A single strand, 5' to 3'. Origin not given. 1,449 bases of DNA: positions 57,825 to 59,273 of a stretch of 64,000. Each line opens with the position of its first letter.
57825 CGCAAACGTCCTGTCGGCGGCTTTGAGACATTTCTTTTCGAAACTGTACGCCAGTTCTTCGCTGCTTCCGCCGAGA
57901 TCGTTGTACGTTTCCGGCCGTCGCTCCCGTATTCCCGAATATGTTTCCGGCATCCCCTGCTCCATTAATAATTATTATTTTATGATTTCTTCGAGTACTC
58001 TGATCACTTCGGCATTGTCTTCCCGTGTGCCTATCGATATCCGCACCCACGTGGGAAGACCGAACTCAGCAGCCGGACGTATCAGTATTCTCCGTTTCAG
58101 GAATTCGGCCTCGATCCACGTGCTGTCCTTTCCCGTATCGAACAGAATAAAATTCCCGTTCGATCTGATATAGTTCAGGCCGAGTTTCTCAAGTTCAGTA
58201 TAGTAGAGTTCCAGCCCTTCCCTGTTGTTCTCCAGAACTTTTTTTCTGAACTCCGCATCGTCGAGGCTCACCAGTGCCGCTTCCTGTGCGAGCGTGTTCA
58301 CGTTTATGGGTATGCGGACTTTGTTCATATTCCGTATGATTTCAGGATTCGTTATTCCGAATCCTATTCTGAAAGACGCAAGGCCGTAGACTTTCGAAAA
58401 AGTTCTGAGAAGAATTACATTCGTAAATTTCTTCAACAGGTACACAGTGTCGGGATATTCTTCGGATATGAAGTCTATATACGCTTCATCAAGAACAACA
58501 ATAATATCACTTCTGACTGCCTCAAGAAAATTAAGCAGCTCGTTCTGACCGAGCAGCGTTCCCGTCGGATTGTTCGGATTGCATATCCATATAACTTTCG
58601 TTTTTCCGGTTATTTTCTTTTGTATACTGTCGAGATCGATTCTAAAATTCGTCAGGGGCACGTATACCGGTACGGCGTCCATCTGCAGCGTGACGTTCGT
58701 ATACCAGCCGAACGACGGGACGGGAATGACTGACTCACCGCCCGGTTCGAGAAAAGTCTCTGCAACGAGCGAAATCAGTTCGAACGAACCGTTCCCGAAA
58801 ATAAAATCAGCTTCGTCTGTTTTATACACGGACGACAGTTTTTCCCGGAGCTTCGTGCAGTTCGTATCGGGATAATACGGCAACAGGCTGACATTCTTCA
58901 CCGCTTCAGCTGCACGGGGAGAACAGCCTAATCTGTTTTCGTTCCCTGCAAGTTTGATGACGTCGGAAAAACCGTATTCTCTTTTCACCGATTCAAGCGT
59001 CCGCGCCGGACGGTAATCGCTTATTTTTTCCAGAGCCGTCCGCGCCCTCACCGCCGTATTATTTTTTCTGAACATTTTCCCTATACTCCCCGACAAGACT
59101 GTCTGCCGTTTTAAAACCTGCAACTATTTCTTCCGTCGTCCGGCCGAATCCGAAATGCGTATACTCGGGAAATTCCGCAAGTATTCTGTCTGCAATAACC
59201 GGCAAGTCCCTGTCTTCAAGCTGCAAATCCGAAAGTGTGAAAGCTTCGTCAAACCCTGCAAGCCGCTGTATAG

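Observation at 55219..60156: Orphan nitrogenase-like D/K pair in a sulfur-wired operon with Fe-ADH-like and aminotransferase genes (candidate Mar-like C-S bond reductase)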

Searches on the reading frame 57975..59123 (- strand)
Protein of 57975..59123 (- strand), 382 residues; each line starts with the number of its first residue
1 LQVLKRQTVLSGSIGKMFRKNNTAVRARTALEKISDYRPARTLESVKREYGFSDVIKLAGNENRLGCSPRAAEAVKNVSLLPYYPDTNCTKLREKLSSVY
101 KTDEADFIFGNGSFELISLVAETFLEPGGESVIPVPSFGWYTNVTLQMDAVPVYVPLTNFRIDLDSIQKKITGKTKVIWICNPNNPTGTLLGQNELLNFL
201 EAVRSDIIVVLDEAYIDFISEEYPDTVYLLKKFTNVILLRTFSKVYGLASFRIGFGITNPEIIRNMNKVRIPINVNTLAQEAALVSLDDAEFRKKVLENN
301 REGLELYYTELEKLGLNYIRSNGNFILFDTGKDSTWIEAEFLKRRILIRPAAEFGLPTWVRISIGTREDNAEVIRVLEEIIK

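Call 3: search_protein_families(library=pfam, proteins=[window:57975-59123:-], max_evalue=0.01)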
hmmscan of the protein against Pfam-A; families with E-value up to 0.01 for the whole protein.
window:57975-59123:- (382 aa): 3 families
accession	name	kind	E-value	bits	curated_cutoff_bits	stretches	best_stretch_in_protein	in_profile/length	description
PF00155.27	Aminotran_1_2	-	8.1e-57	193.5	19.7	1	54-376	2-360/361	Aminotransferase class I and II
PF00266.25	Aminotran_5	-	2.5e-05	23.8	21.5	1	88-214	44-177/371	Aminotransferase class-V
PF01041.23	DegT_DnrJ_EryC1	-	0.0047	16.6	19.8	1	119-179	56-117/360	DegT/DnrJ/EryC1/StrS aminotransferase family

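Call 4: search_protein_families(library=ncbifam, proteins=[window:57975-59123:-], max_evalue=0.01)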
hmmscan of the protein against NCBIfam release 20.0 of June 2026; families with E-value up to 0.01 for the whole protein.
window:57975-59123:- (382 aa): 69 families (the best 25 are shown)
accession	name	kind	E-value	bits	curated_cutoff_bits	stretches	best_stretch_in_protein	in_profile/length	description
TIGR01141.1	hisC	equivalog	1.6e-94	316.6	276.55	1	29-380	2-349/349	histidinol-phosphate transaminase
NF003496.0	PRK05166.1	equivalog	1.9e-82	277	540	1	24-380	7-369/373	histidinol-phosphate transaminase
NF002878.0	PRK03321.1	subfamily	1.7e-80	270.4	374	1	25-381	3-349/352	histidinol-phosphate transaminase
TIGR01140.1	L_thr_O3P_dcar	equivalog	1.4e-55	188.7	290.55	1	53-377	17-330/331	threonine-phosphate decarboxylase CobD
NF002877.0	PRK03317.1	equivalog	3.8e-52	177.3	409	1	56-381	34-367/374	histidinol-phosphate transaminase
NF006580.0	PRK09105.1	subfamily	5e-47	160.5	444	1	34-380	26-370/375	pyridoxal phosphate-dependent aminotransferase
NF006014.0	PRK08153.1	equivalog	2e-46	158.6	510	1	44-380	24-363/370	pyridoxal phosphate-dependent aminotransferase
NF002726.0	PRK02610.1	equivalog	1.6e-44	152.3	391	1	84-381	63-369/374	histidinol-phosphate transaminase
NF051461.1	pyoverd_PtaA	equivalog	1.8e-37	128.9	500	1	51-374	32-353/359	pyoverdine biosynthesis transaminase PtaA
NF006225.0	PRK08354.1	equivalog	2.3e-37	129.1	288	1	90-380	49-315/318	putative aminotransferase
NF041364.1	GntC_guanitoxin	equivalog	5.2e-37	127.6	415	1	85-369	35-344/356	guanitoxin biosynthesis PLP-dependent (S)-gamma-hydroxy-L-arginine cyclodehydratase GntC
NF041091.1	asp_aminotase_Arch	equivalog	3.7e-33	114.9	550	1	89-377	74-371/376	aspartate aminotransferase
NF004870.0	PRK06225.1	equivalog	4.5e-32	111.2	351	1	50-366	25-358/380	pyridoxal phosphate-dependent aminotransferase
NF005305.0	PRK06836.1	equivalog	7.6e-30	104.4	376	1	100-368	94-377/396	pyridoxal phosphate-dependent aminotransferase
NF006229.0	PRK08361.1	equivalog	6.2e-28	97.9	624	1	70-370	50-376/391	aspartate aminotransferase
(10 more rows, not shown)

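Call 66: search_solved_structures(query=window:57975-59075:-, max_evalue=1e-25)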
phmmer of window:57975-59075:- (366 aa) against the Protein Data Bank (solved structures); distinct sequences matched with E-value up to 1e-25: 17.
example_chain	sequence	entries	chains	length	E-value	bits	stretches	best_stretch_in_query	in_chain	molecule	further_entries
3ffh_A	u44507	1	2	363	7.6e-69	235.3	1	8-364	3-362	Histidinol-phosphate aminotransferase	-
3get_A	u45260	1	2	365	1.2e-59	205.1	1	15-364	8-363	Histidinol-phosphate aminotransferase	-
4r2n_A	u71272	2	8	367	2e-49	171.5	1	39-359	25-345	Putative phenylalanine aminotransferase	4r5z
8bj4_A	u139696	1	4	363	7.1e-39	136.8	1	12-354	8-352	histidinol-phosphate aminotransferase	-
8bj1_A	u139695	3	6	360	9.3e-39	136.4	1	12-354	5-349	histidinol-phosphate aminotransferase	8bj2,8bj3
3hdo_A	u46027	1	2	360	1.4e-35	126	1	38-364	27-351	Histidinol-phosphate aminotransferase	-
3ly1_A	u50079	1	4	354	1.2e-30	109.7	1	39-359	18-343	Putative histidinol-phosphate aminotransferase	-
1h1c_A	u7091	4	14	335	1.7e-30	109.2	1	61-362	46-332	HISTIDINOL-PHOSPHATE AMINOTRANSFERASE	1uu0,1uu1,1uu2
2f8j_A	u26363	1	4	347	1.8e-30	109.1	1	61-362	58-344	Histidinol-phosphate aminotransferase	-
1fg3_A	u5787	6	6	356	2.9e-30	108.5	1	52-361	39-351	HISTIDINOL PHOSPHATE AMINOTRANSFERASE | HISTIDINOL-PHOSPHATE AMINOTRANSFERASE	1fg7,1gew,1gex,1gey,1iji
3cq5_A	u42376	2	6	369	1.4e-28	102.9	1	60-366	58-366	Histidinol-phosphate aminotransferase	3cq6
3cq4_A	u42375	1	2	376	1.5e-28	102.8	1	60-366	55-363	Histidinol-phosphate aminotransferase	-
3euc_A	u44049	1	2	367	1.7e-28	102.6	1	60-359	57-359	Histidinol-phosphate aminotransferase 2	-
7szp_A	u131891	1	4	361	6.5e-28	100.7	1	64-361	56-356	Histidinol-phosphate aminotransferase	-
3ftb_A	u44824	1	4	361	5.9e-27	97.6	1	43-362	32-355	Histidinol-phosphate aminotransferase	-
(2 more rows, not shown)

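Call 78: find_homologous_proteins(query=window:57975-59075:-, max_evalue=1e-40)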
Query window:57975-59075:- (366 aa): 4203 proteins with E <= 1e-40 among 8000 candidates; the best 120 are listed.
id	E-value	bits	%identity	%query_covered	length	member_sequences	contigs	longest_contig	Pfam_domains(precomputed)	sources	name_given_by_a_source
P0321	5.4e-225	764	93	100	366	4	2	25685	PF00155.28,PF00266.26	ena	-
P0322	3.2e-201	686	82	100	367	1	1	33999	PF00155.28,PF00266.26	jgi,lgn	jgi:histidinol-phosphate aminotransferase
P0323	1.1e-154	532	65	98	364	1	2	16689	PF00155.28,PF00266.26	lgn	-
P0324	4.9e-153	527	63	98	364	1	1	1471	PF04864.20,PF00155.28,PF00266.26,PF06838.18,PF01053.27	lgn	-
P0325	3.7e-151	521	63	98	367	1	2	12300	PF00155.28,PF00266.26,PF01053.27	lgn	-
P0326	5.7e-150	517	65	98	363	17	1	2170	PF00155.28,PF00266.26,PF01053.27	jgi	-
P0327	2.1e-148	512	62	98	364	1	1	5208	PF00155.28,PF00266.26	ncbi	-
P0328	2.6e-148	512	66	98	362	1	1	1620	PF00155.28,PF00266.26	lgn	-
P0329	1.0e-145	503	64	98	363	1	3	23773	PF00155.28,PF00266.26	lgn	-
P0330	1.1e-145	503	62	98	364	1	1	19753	PF00155.28,PF00266.26,PF06838.18,PF01053.27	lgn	-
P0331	5.2e-137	474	60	98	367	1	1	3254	PF00155.28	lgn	-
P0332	1.7e-136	473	59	100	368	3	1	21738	PF00155.28,PF00266.26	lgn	-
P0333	1.9e-136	473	59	98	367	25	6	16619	PF00155.28,PF00266.26,PF01053.27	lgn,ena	-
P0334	2.8e-135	469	59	97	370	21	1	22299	PF00155.28,PF00266.26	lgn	-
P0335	7.3e-135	467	58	97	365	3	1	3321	PF00155.28,PF00266.26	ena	-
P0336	9.1e-135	467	60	97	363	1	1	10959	PF00155.28,PF00266.26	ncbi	-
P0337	9.9e-134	464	58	98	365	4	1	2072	PF00155.28,PF00266.26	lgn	-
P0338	1.6e-133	463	58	98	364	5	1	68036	PF00155.28,PF00266.26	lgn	-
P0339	1.9e-133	463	60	98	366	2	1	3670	PF00155.28,PF00266.26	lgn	-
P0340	6.5e-133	461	59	97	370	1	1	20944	PF00155.28,PF00266.26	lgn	-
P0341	1.1e-132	460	58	98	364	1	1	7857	PF00155.28,PF00266.26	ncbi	-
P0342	1.4e-132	460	58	98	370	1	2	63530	PF00155.28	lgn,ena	-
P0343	1.6e-132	460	59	97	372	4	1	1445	PF00155.28,PF00266.26,PF01053.27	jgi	-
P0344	2.4e-132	459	58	98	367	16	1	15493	PF00155.28,PF00266.26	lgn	-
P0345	5.5e-132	458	58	97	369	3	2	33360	PF00155.28,PF00266.26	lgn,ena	-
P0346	6.5e-132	458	59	97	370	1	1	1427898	PF00155.28,PF00266.26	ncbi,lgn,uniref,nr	ncbi:histidinol-phosphate transaminase [Anaerocolumna xylanovorans]|uniref:Histidinol-phosphate amin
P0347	8.9e-132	457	58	98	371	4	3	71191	PF00155.28,PF00266.26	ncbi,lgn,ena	-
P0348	1.1e-131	457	58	98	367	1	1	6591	PF00155.28,PF00266.26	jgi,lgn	jgi:histidinol-phosphate aminotransferase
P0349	1.2e-131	457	59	97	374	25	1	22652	PF00155.28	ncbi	-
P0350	1.3e-131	457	57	98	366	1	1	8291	PF00155.28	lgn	-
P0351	1.3e-131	457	57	98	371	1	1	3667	PF00155.28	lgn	-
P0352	1.5e-131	456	59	97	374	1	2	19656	PF00155.28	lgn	-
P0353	1.9e-131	456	57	98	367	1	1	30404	PF00155.28,PF00266.26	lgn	-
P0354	2.1e-131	456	57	98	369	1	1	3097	PF00155.28,PF00266.26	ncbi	-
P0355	3.1e-131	455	57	98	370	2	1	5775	PF00155.28,PF00266.26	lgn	-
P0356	3.3e-131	455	59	97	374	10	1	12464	PF00155.28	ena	-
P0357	7.3e-131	454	56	98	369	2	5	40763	PF00155.28,PF00266.26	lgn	-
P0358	1.1e-130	454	58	97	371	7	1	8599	PF00155.28,PF00266.26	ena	-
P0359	1.1e-130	454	56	97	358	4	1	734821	PF00155.28,PF00266.26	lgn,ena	-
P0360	2.2e-130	453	59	98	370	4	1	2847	PF00155.28,PF00266.26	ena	-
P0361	1.9e-129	450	57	98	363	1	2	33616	PF00155.28,PF00266.26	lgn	-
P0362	2.4e-129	449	57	98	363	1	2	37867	PF00155.28,PF00266.26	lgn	-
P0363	1.3e-128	447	57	98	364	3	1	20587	PF00155.28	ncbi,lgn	-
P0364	1.7e-128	446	56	98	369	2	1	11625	PF00155.28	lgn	-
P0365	3.3e-128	445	55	98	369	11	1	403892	PF00155.28,PF00266.26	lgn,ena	-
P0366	4.8e-128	445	56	98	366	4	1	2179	PF00155.28,PF00266.26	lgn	-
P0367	5.8e-128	445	57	98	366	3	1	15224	PF00155.28,PF00266.26,PF01053.27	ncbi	-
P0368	9.2e-128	444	65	81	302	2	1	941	PF00155.28,PF00266.26,PF01053.27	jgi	jgi:histidinol-phosphate aminotransferase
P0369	3.9e-127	442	56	98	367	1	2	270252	PF00155.28,PF00266.26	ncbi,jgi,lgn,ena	jgi:histidinol-phosphate aminotransferase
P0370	1.3e-126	440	56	98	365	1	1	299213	PF00155.28,PF01041.24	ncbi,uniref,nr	ncbi:histidinol-phosphate transaminase [Konateibacter massiliensis]|uniref:histidinol-phosphate tran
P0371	1.5e-126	440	57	98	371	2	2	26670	PF00155.28,PF00266.26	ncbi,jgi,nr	ncbi:MAG: hisC1 [Herbinix sp.]|jgi:histidinol-phosphate aminotransferase|nr:hisC1 [Herbinix sp.]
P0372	1.1e-124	434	55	98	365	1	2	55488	PF00155.28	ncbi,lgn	-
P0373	5.3e-124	432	54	98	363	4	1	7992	PF00155.28,PF00266.26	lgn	-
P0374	9.1e-124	431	54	98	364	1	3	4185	PF00155.28,PF00266.26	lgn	-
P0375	1.5e-123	430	53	98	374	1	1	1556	PF00155.28,PF00266.26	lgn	-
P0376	1.5e-123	430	55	95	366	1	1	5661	PF00155.28,PF00266.26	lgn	-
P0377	2.8e-123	429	53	98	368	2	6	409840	PF00155.28,PF00266.26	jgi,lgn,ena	-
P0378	4.7e-123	429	54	97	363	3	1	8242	PF00155.28,PF00266.26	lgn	-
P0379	1.8e-122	427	54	99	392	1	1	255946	PF00155.28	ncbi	ncbi:histidinol-phosphate transaminase [Lachnospiraceae bacterium ZAX-1]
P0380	1.5e-121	424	55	98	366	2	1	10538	PF00155.28,PF00266.26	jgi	jgi:histidinol-phosphate aminotransferase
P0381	1.8e-121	423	52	98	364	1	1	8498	PF00155.28,PF00266.26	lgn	-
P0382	1.9e-121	423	55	97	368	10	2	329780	PF00155.28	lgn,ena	-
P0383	2.2e-121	423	51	98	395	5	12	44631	PF04864.20,PF00155.28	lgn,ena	-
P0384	2.5e-121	423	53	98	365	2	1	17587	PF00155.28,PF00266.26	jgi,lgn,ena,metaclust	metaclust:\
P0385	3.5e-121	422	53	97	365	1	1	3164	PF00155.28,PF00266.26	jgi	-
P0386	4.5e-121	422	56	98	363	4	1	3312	PF00155.28,PF00266.26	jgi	jgi:histidinol-phosphate aminotransferase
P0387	5.4e-121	422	54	98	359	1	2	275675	PF00155.28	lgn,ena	-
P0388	6.6e-121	421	53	98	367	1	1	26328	PF00155.28,PF00266.26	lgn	-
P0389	7.7e-121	421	52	98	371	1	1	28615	PF04864.20,PF00155.28,PF00266.26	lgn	-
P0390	9.7e-121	421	54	98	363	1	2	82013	PF00155.28,PF00266.26,PF01041.24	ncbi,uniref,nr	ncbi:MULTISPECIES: histidinol-phosphate transaminase [unclassified Clostridium]|uniref:histidinol-ph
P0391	2.8e-120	419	54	98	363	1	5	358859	PF00155.28,PF00266.26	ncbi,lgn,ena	-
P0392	2.9e-120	419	52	98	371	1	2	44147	PF00155.28,PF00266.26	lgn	-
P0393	7.7e-120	418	53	98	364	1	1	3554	PF00155.28,PF00266.26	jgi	jgi:histidinol-phosphate aminotransferase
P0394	8.6e-120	418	54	98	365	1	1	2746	PF00155.28,PF00266.26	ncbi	ncbi:Histidinol-phosphate aminotransferase 2 [compost metagenome]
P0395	8.6e-120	418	52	98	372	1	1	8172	PF04864.20,PF00155.28,PF00266.26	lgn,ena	-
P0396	9.4e-120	418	54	98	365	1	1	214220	PF00155.28,PF00266.26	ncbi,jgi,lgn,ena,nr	ncbi:MAG: hisC1 [Oscillospiraceae bacterium]|nr:hisC1 [Oscillospiraceae bacterium]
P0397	1.0e-119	418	55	98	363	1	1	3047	PF00155.28,PF00266.26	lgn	-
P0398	1.5e-119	417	53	98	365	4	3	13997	PF00155.28,PF00266.26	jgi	-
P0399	4.2e-119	416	54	98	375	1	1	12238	PF00155.28,PF00266.26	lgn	-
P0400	7.9e-119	415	55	98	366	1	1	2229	PF00155.28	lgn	-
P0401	8.6e-119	414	52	98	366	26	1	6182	PF00155.28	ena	-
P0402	1.2e-118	414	52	99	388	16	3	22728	PF00155.28,PF00266.26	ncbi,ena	-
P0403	1.8e-118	413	53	98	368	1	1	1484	PF00155.28,PF00266.26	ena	-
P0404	1.9e-118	413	54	98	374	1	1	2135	PF00155.28,PF00266.26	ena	-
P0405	2.7e-118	413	56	93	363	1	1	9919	PF00155.28,PF00266.26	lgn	-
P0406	3.6e-118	412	52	98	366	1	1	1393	PF00155.28,PF00266.26,PF01053.27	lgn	-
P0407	4.5e-118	412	52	99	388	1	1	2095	PF00155.28,PF00266.26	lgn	-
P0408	5.0e-118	412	52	99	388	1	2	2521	PF00155.28,PF00266.26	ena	-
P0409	7.1e-118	411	53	98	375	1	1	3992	PF00155.28,PF00266.26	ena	-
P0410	7.2e-118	411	52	98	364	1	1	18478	PF00155.28,PF00266.26,PF01053.27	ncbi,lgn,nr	ncbi:MAG: histidinol-phosphate transaminase [Eubacteriales bacterium]|nr:histidinol-phosphate transa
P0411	7.6e-118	411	54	98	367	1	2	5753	PF00155.28,PF00266.26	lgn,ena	-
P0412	7.9e-118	411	52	99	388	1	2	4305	PF00155.28,PF00266.26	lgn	-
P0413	1.0e-117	411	52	99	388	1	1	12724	PF00155.28,PF00266.26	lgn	-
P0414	1.4e-117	411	52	99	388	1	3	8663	PF00155.28,PF00266.26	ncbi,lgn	-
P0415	1.6e-117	410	53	98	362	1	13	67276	PF00155.28,PF00266.26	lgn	-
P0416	1.7e-117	410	53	98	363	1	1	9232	PF00155.28,PF00266.26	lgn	-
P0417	2.3e-117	410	52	99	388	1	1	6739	PF00155.28,PF00266.26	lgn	-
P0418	2.4e-117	410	52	99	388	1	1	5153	PF00155.28,PF00266.26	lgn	-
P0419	2.4e-117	410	52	99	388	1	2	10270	PF00155.28,PF00266.26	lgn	-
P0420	3.1e-117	409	54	98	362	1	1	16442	PF00155.28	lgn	-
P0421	3.1e-117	409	53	98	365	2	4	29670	PF00155.28,PF00266.26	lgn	-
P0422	3.2e-117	409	52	98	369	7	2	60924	PF00155.28,PF00266.26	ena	-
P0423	3.6e-117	409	52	98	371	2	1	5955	PF00155.28,PF00266.26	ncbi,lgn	-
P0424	4.8e-117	409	52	98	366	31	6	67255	PF00155.28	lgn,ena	-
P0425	4.9e-117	409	54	98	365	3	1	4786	PF00155.28,PF00266.26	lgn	-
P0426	5.3e-117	409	51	98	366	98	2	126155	PF00155.28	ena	-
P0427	6.0e-117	408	55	98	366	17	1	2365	PF00155.28,PF00266.26,PF01053.27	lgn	-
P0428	7.3e-117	408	51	99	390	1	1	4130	PF00155.28,PF00266.26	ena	-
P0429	8.3e-117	408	54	98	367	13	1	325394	PF00155.28,PF00266.26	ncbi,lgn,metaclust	metaclust:status=active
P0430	8.9e-117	408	51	97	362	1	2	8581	PF00155.28,PF00266.26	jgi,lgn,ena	-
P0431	1.0e-116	408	54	98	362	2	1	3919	PF00155.28,PF00266.26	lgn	-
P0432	1.0e-116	408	51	98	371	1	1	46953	PF00155.28,PF00266.26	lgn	-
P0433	1.8e-116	407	51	98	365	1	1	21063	PF00155.28,PF00266.26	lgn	-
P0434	2.6e-116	406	52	98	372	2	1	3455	PF00155.28,PF00266.26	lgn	-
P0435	2.7e-116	406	51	100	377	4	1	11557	PF00155.28,PF00266.26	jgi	jgi:histidinol-phosphate aminotransferase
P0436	4.6e-116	406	49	98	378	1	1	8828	PF00155.28,PF00266.26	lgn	-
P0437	7.2e-116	405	54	98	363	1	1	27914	PF00155.28,PF00266.26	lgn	-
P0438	8.5e-116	405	52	98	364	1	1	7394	PF00155.28,PF00266.26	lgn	-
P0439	9.0e-116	405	53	100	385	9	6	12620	PF00155.28,PF00266.26,PF01053.27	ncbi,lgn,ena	-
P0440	1.0e-115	404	52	98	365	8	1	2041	PF00155.28,PF00266.26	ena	-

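Call 80: find_encoding_contigs(protein=P0323, flank=8000, max_places=1)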
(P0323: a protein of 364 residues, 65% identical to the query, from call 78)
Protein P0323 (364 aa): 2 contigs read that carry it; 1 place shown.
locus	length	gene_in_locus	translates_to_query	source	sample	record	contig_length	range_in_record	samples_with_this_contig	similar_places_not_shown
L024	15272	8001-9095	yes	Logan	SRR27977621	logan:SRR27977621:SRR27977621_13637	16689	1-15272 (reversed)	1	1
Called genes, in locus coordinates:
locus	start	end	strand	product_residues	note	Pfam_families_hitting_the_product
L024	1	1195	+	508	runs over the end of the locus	PF00496:SBP_bac_5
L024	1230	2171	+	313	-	PF19300:BPD_transp_1_N, PF00528:BPD_transp_1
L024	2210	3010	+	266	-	PF00528:BPD_transp_1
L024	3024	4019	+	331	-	PF00005:ABC_tran, PF13304:AAA_21 (faint), PF08352:oligo_HPY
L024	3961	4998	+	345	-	PF02463:SMC_N (weak), PF00005:ABC_tran, PF08352:oligo_HPY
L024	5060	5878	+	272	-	PF00149:Metallophos, PF12850:Metallophos_2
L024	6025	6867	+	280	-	PF00702:Hydrolase (weak), PF08282:Hydrolase_3, PF05116:S6PP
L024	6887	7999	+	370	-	PF00465:Fe-ADH, PF13685:Fe-ADH_2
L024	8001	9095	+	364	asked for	PF00155:Aminotran_1_2, PF00266:Aminotran_5 (weak)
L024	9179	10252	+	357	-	PF12974:Phosphonate-bd, PF09084:NMT1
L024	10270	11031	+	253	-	PF00528:BPD_transp_1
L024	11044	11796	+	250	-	PF02463:SMC_N (faint), PF09818:ABC_ATPase (faint), PF00005:ABC_tran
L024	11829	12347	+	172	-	PF13527:Acetyltransf_9 (weak), PF13673:Acetyltransf_10, PF00583:Acetyltransf_1, PF13508:Acetyltransf_7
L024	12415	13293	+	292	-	PF04055:Radical_SAM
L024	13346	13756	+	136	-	PF02579:Nitro_FeMo-Co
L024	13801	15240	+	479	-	PF00148:Oxidored_nitro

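Call 81: find_encoding_contigs(protein=P0346, flank=8000, max_places=1)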
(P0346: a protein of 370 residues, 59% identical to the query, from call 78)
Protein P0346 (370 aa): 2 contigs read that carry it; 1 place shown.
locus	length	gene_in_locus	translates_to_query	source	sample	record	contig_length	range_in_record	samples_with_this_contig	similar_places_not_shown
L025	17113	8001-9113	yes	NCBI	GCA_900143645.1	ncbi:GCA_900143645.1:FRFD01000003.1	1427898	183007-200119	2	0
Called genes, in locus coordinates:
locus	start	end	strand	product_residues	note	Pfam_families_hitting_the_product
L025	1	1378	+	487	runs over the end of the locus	PF00148:Oxidored_nitro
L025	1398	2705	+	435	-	PF00148:Oxidored_nitro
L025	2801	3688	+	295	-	PF04055:Radical_SAM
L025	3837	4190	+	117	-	PF02579:Nitro_FeMo-Co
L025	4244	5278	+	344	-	PF09084:NMT1, PF12974:Phosphonate-bd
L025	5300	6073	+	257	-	PF00528:BPD_transp_1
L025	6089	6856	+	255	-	PF00005:ABC_tran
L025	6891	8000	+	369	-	PF00465:Fe-ADH, PF13685:Fe-ADH_2, PF00731:AIRC (weak)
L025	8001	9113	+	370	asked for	PF00155:Aminotran_1_2, PF00266:Aminotran_5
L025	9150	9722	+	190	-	PF00148:Oxidored_nitro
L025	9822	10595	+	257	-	PF00148:Oxidored_nitro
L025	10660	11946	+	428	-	PF00148:Oxidored_nitro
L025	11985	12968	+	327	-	PF00291:PALP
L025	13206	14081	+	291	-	PF00497:SBP_bac_3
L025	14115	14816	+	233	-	PF00528:BPD_transp_1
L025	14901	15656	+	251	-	PF00528:BPD_transp_1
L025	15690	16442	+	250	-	PF09818:ABC_ATPase (faint), PF02463:SMC_N, PF00005:ABC_tran, PF13166:AAA_13 (faint), PF13304:AAA_21 (weak)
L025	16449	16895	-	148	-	PF02082:Rrf2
